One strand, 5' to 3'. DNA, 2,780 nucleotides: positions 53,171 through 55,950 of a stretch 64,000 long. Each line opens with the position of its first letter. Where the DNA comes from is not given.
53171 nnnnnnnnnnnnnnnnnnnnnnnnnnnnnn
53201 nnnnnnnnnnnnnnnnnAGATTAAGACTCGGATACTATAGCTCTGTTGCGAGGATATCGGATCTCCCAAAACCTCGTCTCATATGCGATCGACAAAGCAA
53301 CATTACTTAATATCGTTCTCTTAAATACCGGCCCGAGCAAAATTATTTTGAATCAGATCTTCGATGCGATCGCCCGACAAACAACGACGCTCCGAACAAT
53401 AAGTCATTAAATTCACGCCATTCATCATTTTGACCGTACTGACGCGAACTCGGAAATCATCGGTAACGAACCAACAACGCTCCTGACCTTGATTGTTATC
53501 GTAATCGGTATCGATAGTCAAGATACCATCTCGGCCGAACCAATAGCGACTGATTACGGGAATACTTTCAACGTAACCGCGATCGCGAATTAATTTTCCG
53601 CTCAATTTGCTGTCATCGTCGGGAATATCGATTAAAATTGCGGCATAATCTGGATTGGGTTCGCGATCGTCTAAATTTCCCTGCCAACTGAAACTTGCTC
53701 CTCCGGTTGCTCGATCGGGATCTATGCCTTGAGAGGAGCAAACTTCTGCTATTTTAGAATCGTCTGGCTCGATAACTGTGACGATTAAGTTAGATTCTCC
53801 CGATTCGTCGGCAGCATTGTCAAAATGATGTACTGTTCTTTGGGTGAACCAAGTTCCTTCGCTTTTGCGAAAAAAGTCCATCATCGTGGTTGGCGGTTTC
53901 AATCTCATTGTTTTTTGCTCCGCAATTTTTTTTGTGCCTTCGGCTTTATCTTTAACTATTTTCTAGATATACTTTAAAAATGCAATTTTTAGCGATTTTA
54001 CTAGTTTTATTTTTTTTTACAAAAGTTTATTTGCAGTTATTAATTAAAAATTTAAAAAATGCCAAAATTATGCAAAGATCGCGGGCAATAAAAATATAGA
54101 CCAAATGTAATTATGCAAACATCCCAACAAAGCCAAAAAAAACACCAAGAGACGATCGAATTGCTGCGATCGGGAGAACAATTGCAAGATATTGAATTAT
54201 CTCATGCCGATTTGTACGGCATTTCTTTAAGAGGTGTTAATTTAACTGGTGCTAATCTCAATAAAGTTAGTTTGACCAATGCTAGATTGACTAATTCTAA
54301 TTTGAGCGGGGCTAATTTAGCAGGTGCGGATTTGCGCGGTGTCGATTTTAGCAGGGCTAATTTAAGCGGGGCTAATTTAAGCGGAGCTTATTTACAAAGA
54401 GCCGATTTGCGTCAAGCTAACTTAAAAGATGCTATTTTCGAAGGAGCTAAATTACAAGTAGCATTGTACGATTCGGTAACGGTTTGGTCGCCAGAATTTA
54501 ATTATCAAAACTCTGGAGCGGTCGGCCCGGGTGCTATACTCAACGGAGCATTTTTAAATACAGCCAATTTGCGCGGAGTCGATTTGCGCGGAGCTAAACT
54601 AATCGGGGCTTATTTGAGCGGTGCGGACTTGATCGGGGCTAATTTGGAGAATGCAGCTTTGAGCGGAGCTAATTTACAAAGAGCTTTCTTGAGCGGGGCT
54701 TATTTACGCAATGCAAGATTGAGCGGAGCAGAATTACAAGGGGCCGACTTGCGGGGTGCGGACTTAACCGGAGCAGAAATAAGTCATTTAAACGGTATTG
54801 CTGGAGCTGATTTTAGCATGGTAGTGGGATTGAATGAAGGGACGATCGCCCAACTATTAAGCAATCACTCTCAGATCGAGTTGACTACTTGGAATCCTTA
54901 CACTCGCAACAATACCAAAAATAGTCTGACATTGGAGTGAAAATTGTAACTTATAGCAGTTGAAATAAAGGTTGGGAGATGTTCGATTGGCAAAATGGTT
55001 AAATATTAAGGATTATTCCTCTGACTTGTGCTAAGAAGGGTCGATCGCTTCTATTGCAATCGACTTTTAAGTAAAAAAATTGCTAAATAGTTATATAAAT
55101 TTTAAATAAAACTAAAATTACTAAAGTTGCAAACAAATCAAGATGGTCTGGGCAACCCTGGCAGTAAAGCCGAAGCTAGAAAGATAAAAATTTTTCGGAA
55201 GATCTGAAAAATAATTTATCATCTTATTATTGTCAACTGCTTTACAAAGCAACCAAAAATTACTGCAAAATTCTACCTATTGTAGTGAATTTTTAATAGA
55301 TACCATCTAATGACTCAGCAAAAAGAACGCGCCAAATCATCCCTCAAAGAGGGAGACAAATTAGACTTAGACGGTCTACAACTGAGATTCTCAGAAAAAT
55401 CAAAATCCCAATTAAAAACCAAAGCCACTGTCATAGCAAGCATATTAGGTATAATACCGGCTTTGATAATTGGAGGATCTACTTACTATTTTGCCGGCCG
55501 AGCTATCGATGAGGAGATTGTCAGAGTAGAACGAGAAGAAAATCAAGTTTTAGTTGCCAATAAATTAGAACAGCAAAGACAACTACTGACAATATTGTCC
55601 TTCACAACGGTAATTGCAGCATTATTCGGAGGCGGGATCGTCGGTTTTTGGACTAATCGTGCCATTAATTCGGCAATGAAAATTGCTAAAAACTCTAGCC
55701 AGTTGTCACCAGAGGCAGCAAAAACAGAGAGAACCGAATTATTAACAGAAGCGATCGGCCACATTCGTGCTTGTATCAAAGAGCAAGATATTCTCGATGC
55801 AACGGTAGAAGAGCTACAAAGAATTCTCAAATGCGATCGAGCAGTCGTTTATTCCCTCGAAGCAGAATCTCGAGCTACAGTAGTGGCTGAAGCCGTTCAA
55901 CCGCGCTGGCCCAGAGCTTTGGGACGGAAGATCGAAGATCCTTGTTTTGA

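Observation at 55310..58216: PixJ-like receptor with three tandem DXCF cyanobacteriochrome GAFs in which the canonical Cys-His is Cys-Tyr, joined to a degenerate MCP tip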

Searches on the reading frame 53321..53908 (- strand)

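Call 3: search_protein_families(library=pfam, proteins=[window:53321-53908:-], max_evalue=0.01)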
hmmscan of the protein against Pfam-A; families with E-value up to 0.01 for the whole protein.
window:53321-53908:- (195 aa): 1 family
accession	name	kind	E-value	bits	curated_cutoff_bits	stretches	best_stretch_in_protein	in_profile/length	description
PF09367.16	CpeS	-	4.8e-63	212.4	23.3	1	8-176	1-170/170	CpeS-like protein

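Call 44: search_protein_families(library=ncbifam, proteins=[window:53321-53908:-], max_evalue=0.00001)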
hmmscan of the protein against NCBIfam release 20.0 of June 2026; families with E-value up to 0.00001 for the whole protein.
window:53321-53908:- (195 aa): 0 families

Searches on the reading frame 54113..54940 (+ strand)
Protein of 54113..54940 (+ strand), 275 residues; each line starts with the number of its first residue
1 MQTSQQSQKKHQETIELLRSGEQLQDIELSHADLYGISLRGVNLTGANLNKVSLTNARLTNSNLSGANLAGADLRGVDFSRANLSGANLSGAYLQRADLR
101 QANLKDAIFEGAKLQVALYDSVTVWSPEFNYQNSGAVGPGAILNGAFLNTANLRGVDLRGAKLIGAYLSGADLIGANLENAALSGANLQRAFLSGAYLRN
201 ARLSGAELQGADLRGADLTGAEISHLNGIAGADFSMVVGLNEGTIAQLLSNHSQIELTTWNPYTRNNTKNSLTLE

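Call 3: search_protein_families(library=pfam, proteins=[window:54113-54940:+], max_evalue=0.01)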
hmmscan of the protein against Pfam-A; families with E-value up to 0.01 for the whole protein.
window:54113-54940:+ (275 aa): 4 families
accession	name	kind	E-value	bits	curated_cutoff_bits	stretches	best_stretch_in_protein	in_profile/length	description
PF00805.28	Pentapeptide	-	2e-92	302.5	20.2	9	62-100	1-39/40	Pentapeptide repeats (8 copies)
PF13599.13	Pentapeptide_4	-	1.5e-20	73.5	38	3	24-89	13-78/78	Pentapeptide repeat region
PF13576.12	Pentapeptide_3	-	4.2e-20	72.1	27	4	55-88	2-37/48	Pentapeptide repeats (9 copies)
PF25296.1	Decapeptide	-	8.8e-05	22.8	45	0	53-108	16-71/74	Decapeptide repeat region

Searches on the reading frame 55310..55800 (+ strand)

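Call 6: search_protein_families(library=pfam, proteins=[window:55310-55800:+], max_evalue=10)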
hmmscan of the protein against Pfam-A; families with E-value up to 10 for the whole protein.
window:55310-55800:+ (163 aa): 3 families
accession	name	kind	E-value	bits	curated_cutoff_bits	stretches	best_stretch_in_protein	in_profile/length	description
PF13800.11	Sigma_reg_N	-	0.0073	17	26.3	1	30-71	8-47/91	Sigma factor regulator N-terminal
PF11449.14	ArsP_2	-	0.098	12.2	32.5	1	35-61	332-358/359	Putative, 10TM heavy-metal exporter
PF06864.17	PAP_PilO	-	0.19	11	26.7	1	87-138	163-215/419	Pilin accessory protein (PilO)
